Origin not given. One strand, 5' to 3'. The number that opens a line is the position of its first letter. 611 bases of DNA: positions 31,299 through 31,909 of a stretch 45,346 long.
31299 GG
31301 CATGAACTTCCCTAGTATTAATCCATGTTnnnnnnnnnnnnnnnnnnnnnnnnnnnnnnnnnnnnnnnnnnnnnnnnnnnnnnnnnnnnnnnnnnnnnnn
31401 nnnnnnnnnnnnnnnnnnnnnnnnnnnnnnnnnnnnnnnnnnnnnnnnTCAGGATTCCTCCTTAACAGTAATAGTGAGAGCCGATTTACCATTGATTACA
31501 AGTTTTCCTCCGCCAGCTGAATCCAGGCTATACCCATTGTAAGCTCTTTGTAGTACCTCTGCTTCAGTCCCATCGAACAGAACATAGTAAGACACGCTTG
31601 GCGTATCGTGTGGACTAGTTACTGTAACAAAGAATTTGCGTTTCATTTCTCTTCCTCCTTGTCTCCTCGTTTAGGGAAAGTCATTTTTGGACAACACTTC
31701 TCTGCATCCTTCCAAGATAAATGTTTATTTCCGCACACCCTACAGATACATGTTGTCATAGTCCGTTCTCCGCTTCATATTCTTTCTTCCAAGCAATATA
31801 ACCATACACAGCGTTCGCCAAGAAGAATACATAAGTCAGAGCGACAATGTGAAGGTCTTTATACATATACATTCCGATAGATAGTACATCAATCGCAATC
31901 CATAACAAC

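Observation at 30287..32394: Phage-borne PnuC + NadR nicotinamide-riboside salvage module with two interleaved Cys-rich mini-genes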

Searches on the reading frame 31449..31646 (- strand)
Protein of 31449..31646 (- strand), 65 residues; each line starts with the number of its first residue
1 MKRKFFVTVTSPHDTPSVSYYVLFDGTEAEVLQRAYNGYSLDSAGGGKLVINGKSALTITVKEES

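Call 3: search_protein_families(library=pfam, proteins=[window:31449-31646:-], max_evalue=0.1)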
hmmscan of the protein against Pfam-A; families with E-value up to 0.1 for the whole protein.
window:31449-31646:- (65 aa): 0 families

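Call 4: search_protein_families(library=ncbifam, proteins=[window:31449-31646:-], max_evalue=0.1)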
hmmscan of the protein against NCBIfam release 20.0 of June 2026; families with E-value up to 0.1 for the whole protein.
window:31449-31646:- (65 aa): 0 families

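Call 5: search_protein_families(library=phrogs, proteins=[window:31449-31646:-], max_evalue=0.01)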
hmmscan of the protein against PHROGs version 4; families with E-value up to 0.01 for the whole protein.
window:31449-31646:- (65 aa): 0 families

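Call 33: search_dna_similar(query=window:31449-31646:-, collection=phages, mode=protein, max_rows=30, max_evalue=1)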
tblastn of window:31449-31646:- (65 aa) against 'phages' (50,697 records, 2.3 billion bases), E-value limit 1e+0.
Records with a match: 2; places in all: 2; records where one place covers at least 80% of the query: 2.
Best place of each record, by identity: >=99% 2.
By first word of the organism name: Lysinibacillus 2.
By host as written in the record: Lysinibacillus fusiformis 2.
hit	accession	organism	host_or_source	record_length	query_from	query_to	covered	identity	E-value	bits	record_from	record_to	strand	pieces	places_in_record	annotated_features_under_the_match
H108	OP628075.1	Lysinibacillus phage vB_LfM_LysYB1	Lysinibacillus fusiformis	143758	1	65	100%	100.0%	1e-36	134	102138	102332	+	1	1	hypothetical protein (x2)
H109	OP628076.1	Lysinibacillus phage vB_LfM_LysYB2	Lysinibacillus fusiformis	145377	1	65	100%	100.0%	1e-36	134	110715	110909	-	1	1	hypothetical protein (x2)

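Call 80: predict_structure(protein=window:31449-31646:-)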
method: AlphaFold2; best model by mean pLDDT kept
length: 65 residues; sequences in the alignment: 1
mean_pLDDT: 74.5   pTM: 0.62
mean pLDDT of the five models: 74.5, 72.7, 69.8, 67.3, 66.8
residues with pLDDT >= 90: 6; 70-90: 35; 50-70: 23; < 50: 1
segments of 3 or more residues with pLDDT < 50: none
pLDDT, mean of each block of 10 residues (from residue 1): 86 75 88 71 55 65 87
secondary structure, 60 per line:
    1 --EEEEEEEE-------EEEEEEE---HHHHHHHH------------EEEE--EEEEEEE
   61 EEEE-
elements in order: E3-10 E18-24 H28-35 E48-51 E54-64

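Call 85: fold_search(model_id=the predicted structure, library=pdb)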
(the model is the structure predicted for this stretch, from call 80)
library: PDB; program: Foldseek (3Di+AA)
matches with E <= 10: 516; with E <= 0.001: 0
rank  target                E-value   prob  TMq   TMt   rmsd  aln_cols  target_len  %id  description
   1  9iml_C                5.4e-01  0.33  0.44  0.11   8.7        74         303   12  Sertraline enhances the deubiquitinase activity of USP7 by binding to its switching loop region (released 2025-03-12)
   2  8g9s_A                8.0e-01  0.28  0.45  0.43   5.7        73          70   14  Exploiting Activation and Inactivation Mechanisms in Type I-C CRISPR-Cas3 for Genome Editing Applications (released 2024-03-06)
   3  2y5b_E                8.5e-01  0.30  0.45  0.11   8.5        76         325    5  Structure of USP21 in complex with linear diubiquitin-aldehyde (released 2012-01-25)
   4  5fwi                  9.0e-01  0.21  0.41  0.06   8.6        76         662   10  structure of usp7 catalytic domain and three ubl-domains (released 2016-06-22)
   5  8q7z_AA               9.0e-01  0.09  0.25  0.21  10.6        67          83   13  Structure of the G. gallus 80S non-rotated ribosome (released 2024-08-28)
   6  9fit_B                9.6e-01  0.28  0.44  0.11   8.4        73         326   10  Structure-guided discovery of selective USP7 inhibitors with in vivo activity (released 2024-11-06)
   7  9fir_A                1.1e+00  0.20  0.41  0.10   8.6        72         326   12  Structure-guided discovery of selective USP7 inhibitors with in vivo activity (released 2024-11-06)
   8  8g5y_SD               1.1e+00  0.11  0.34  0.14   8.9        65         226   17  mRNA decoding in human is kinetically and structurally distinct from bacteria (IC state) (released 2023-04-19)
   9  7ls1_q2               1.2e+00  0.11  0.35  0.13   8.8        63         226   14  80S ribosome from mouse bound to eEF2 (Class II) (released 2021-11-03)
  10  5lzs_DD               1.2e+00  0.10  0.33  0.13   9.0        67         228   16  Structure of the mammalian ribosomal elongation complex with aminoacyl-tRNA, eEF1A, and didemnin B (released 2016-11-30)
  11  9iju_G                1.2e+00  0.21  0.46  0.12   8.7        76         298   12  Sertraline enhances the deubiquitinase activity of USP7 by binding to its switching loop region (released 2025-03-12)
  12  9u4r_AC               1.2e+00  0.18  0.40  0.09   8.5        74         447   14  Structure of the intial complex in filament assembly at 3.23 angstroms resolution, conformation 2. (released 2026-03-25)
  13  8hku_L45A             1.2e+00  0.08  0.34  0.26  11.4        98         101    8  Cryo-EM Structures and Translocation Mechanism of Crenarchaeota Ribosome (released 2023-08-16)
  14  6vn4_B                1.3e+00  0.20  0.44  0.10   8.6        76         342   12  USP7 IN COMPLEX WITH LIGAND COMPOUND 1 (released 2020-04-29)
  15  3egr_B                1.4e+00  0.57  0.54  0.56   3.9        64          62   12  CRYSTAL STRUCTURE OF A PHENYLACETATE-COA OXYGENASE SUBUNIT PAAB (REUT_A2307) FROM RALSTONIA EUTROPHA JMP134 AT 2.65 A  (released 2008-09-30)
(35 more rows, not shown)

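Call 86: fold_search(model_id=the predicted structure, library=viral)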
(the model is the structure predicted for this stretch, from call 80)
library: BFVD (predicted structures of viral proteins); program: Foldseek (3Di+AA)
matches with E <= 10: 1299; with E <= 0.001: 1
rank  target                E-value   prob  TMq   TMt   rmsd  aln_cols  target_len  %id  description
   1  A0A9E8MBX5            2.2e-08  1.00  0.72  0.72   8.3        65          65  100  (no name in the UniProt tables at hand)
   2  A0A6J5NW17            3.5e-02  1.00  0.67  0.66   3.1        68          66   16  Uncharacterized protein [uncultured Caudovirales phage]
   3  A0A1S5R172            7.0e-02  0.91  0.50  0.47   5.8        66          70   17  Uncharacterized protein [Pseudomonas phage phiPMW]
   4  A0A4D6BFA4            8.0e-02  0.87  0.48  0.45   5.4        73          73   16  (no name in the UniProt tables at hand)
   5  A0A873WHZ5            8.5e-02  0.60  0.43  0.21   8.5        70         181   20  Antirestriction protein [Providencia phage PSTCR5]
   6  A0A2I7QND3            9.1e-02  0.96  0.57  0.49   5.0        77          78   14  (no name in the UniProt tables at hand)
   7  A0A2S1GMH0            1.4e-01  0.75  0.47  0.46   5.1        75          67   12  Uncharacterized protein [Erwinia phage Cronus]
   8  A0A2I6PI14            1.5e-01  0.96  0.56  0.26   6.8        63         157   16  Portal protein [Pseudomonas phage PMBT3]
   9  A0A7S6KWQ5            1.5e-01  0.89  0.50  0.57   4.5        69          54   17  Uncharacterized protein [Aeromonas phage T7-Ah]
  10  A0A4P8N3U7            1.6e-01  0.98  0.59  0.63   3.9        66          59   18  (no name in the UniProt tables at hand)
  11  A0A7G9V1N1            1.6e-01  0.92  0.53  0.56   3.4        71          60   17  Uncharacterized protein [Pseudomonas phage phiPsa300]
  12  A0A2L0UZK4            1.6e-01  0.44  0.41  0.34   8.4        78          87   14  Uncharacterized protein [Agrobacterium phage Atu_ph07]
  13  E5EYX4                1.6e-01  0.41  0.37  0.38   5.9        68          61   18  (no name in the UniProt tables at hand)
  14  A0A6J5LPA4            1.7e-01  0.80  0.48  0.40   6.7        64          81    9  Uncharacterized protein [uncultured Caudovirales phage]
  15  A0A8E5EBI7            1.7e-01  0.75  0.49  0.44   7.2        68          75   16  Uncharacterized protein [Polaribacter phage Leef_1]
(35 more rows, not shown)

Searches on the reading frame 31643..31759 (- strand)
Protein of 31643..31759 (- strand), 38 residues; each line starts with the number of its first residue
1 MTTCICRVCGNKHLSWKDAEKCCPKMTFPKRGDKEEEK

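Call 3: search_protein_families(library=pfam, proteins=[window:31643-31759:-], max_evalue=0.1)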
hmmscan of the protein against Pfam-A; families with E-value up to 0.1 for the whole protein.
window:31643-31759:- (38 aa): 1 family
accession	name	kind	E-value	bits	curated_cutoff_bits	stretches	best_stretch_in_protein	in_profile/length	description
PF05782.16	ECM1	-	0.028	13.8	25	1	3-25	441-463/514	Extracellular matrix protein 1 (ECM1)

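Call 4: search_protein_families(library=ncbifam, proteins=[window:31643-31759:-], max_evalue=0.1)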
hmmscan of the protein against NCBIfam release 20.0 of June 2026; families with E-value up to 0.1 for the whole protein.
window:31643-31759:- (38 aa): 0 families

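Call 5: search_protein_families(library=phrogs, proteins=[window:31643-31759:-], max_evalue=0.01)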
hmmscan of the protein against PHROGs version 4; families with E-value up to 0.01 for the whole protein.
window:31643-31759:- (38 aa): 0 families

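Call 15: search_dna_similar(query=window:31646-31759:-, collection=phages, mode=protein, max_rows=60, max_evalue=10)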
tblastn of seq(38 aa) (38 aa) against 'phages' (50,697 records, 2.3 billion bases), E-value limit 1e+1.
Records with a match: 3; places in all: 3; records where one place covers at least 80% of the query: 2.
Best place of each record, by identity: >=99% 2; <60% 1.
By first word of the organism name: Lysinibacillus 2; Pseudomonas 1.
By host as written in the record: Lysinibacillus fusiformis 2; Pseudomonas aeruginosa ATCC 27853 1.
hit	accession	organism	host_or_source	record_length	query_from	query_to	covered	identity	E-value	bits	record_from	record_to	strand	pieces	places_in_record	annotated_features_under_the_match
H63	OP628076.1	Lysinibacillus phage vB_LfM_LysYB2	Lysinibacillus fusiformis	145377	1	38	100%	100.0%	2e-18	81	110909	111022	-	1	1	hypothetical protein (x2) | nicotinamide mononucleotide transporter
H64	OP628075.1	Lysinibacillus phage vB_LfM_LysYB1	Lysinibacillus fusiformis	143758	1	38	100%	100.0%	2e-18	81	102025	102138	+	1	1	hypothetical protein (x2) | nicotinamide mononucleotide transporter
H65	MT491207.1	Pseudomonas phage vB_PaeM_USP_18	Pseudomonas aeruginosa ATCC 27853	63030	5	32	74%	35.7%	3e+0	29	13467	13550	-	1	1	hypothetical protein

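Call 34: search_protein_representatives(alignment_id=A1)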
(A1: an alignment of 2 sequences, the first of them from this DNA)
Query: 2 sequences, 43 profile positions. Proteins with E-value up to 0.001 (for the whole library): 14; up to 1e-10: 2; up to 1e-30: 0. The best 14 are listed.
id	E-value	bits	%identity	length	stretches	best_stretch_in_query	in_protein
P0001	6.5e-20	86.6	-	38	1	1-41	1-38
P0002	2.3e-18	81.7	-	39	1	1-43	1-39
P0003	2.2e-10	56.1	-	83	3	7-27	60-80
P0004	1.4e-05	40.7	-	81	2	5-32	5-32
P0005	6.4e-05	38.6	-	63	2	7-28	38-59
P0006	9.4e-05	38.1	-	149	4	6-28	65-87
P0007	1.3e-04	37.6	-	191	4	7-23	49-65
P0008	3.8e-04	36.1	-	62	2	6-32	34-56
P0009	4.7e-04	35.8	-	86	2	1-33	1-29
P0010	6.0e-04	35.5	-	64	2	6-27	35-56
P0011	6.9e-04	35.3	-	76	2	5-27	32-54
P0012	7.4e-04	35.2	-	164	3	5-27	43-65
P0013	8.1e-04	35.1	-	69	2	6-41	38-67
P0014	8.2e-04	35.0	-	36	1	2-27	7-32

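Call 36: search_protein_families(library=pfam, proteins=[P0003, P0004, P0005, P0006, P0008, P0009, P0010, P0011, P0012, P0014], max_evalue=1)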
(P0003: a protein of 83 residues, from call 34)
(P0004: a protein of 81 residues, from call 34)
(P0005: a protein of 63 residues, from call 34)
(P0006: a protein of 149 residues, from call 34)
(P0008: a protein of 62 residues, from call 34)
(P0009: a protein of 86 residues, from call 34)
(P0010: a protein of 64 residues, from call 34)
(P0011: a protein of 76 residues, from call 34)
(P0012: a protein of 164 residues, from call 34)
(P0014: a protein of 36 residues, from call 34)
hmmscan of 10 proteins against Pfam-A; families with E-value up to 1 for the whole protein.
P0003 (83 aa): 7 families
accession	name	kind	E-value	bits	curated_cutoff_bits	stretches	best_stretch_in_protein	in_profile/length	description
PF13465.12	zf-H2C2_2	-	0.035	14.9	40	0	34-49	11-26/26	Zinc-finger double domain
PF00096.32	zf-C2H2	-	0.058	14.3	25.2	0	61-74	2-15/23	Zinc finger, C2H2 type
PF13912.12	zf-C2H2_6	-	0.2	12.1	25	0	38-47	2-11/27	C2H2-type zinc finger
PF23451.1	Zn_ribbon_PaaD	-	0.22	11.6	27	1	11-48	13-50/53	PaaD zinc beta ribbon domain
PF14657.12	Arm-DNA-bind_4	-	0.31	11.1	22.3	0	69-79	25-35/47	Arm DNA-binding domain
PF06044.18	DpnI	-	0.7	9.9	26.7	0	13-54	32-70/183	Dam-replacing family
PF13894.12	zf-C2H2_4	-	0.96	10.8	27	1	60-74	1-15/24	C2H2-type zinc finger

P0004 (81 aa): 1 family
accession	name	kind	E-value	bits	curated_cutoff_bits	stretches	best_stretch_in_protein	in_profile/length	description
PF09692.15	Arb1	-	0.22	11.1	25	1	37-75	170-208/403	Argonaute siRNA chaperone (ARC) complex subunit Arb1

P0005 (63 aa): 1 family
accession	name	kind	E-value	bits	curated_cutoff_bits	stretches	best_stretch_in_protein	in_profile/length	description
PF13894.12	zf-C2H2_4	-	0.07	14.3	27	0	9-22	1-14/24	C2H2-type zinc finger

P0006 (149 aa): 3 families
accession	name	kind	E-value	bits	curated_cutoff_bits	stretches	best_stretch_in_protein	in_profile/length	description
PF02891.26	zf-MIZ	-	0.088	13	33.5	0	63-73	39-49/50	MIZ/SP-RING zinc finger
PF01667.23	Ribosomal_S27e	-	0.091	12.9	24.5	1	24-45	13-34/55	Ribosomal protein S27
PF12171.14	zf-C2H2_jaz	-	0.19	12.4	22.6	0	92-104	2-14/27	Zinc-finger double-stranded RNA-binding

P0008 (62 aa): 2 families
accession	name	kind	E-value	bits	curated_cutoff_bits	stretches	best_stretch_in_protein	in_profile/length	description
PF23250.1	zf_DPOE_2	-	0.057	14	27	1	30-46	42-56/73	Zinc finger domain of DNA polymerase-epsilon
PF13717.11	Zn_ribbon_4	-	0.24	11.8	30.3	0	37-49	5-17/36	zinc-ribbon domain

P0009 (86 aa): 2 families
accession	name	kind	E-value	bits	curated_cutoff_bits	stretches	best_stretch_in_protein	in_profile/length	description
PF00096.32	zf-C2H2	-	0.32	12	25.2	0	35-48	2-15/23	Zinc finger, C2H2 type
PF23137.1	HVO_0758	-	0.7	10.2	27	0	8-44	22-53/55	HVO_0758 mu-protein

P0010 (64 aa): 3 families
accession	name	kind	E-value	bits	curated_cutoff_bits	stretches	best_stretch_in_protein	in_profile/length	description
PF00096.32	zf-C2H2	-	0.0031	18.3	25.2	0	14-27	1-14/23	Zinc finger, C2H2 type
PF02892.21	zf-BED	-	0.085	13.3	20.6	0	5-26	6-29/44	BED zinc finger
PF01155.25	HypA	-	0.14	12.6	28.9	1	3-32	60-89/112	Hydrogenase/urease nickel incorporation, metallochaperone, hypA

P0011 (76 aa): 0 families

P0012 (164 aa): 2 families
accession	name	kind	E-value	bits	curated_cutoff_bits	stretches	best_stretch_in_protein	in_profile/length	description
PF25261.1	zf-CCCH_PARP12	-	0.21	12.3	27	1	45-65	6-26/45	PARP12-like CCCH zinc finger tandem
PF23145.1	Zf_2nd_IFT121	-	0.51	10.5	25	0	42-65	14-38/45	IFT121, second zinc finger domain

P0014 (36 aa): 1 family
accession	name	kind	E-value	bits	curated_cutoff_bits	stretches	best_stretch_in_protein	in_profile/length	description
PF20738.2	Cin1_N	-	0.081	13.5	27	1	16-35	32-51/57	Cellophane-induced 1 (cin1) repeat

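Call 39: find_encoding_contigs(protein=P0005, flank=6000, max_places=2)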
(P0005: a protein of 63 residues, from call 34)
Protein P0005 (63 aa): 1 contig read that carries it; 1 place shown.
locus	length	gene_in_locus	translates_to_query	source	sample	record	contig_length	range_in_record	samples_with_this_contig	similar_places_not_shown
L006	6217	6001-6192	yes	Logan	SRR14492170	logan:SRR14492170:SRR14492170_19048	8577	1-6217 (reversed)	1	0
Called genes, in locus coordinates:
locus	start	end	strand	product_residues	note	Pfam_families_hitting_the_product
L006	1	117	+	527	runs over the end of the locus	PF02867:Ribonuc_red_lgC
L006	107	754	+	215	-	-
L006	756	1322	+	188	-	PF05869:Dam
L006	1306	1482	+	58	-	-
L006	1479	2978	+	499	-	PF04851:ResIII (weak), PF13307:Helicase_C_2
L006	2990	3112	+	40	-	-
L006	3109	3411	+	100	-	-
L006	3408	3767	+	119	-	-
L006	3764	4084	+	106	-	-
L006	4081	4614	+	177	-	PF18909:dGTP_diPhyd_N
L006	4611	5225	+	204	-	-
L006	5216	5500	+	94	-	-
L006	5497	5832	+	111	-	-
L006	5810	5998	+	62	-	-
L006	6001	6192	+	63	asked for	-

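Call 40: find_encoding_contigs(protein=P0010, flank=6000, max_places=2)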
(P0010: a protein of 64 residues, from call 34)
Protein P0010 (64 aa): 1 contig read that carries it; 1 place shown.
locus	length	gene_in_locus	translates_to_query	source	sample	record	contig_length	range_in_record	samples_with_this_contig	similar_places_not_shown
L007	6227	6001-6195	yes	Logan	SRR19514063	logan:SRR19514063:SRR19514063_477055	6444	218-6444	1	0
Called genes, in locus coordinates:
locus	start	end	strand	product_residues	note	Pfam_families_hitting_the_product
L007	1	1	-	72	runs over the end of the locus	?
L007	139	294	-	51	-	-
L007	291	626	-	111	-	-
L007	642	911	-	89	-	-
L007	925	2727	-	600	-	PF23899:SU10_portal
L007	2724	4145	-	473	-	PF03237:Terminase_6N (weak)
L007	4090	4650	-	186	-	PF03592:Terminase_2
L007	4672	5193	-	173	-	-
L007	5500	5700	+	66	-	-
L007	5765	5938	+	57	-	-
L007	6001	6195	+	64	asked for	-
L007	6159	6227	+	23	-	?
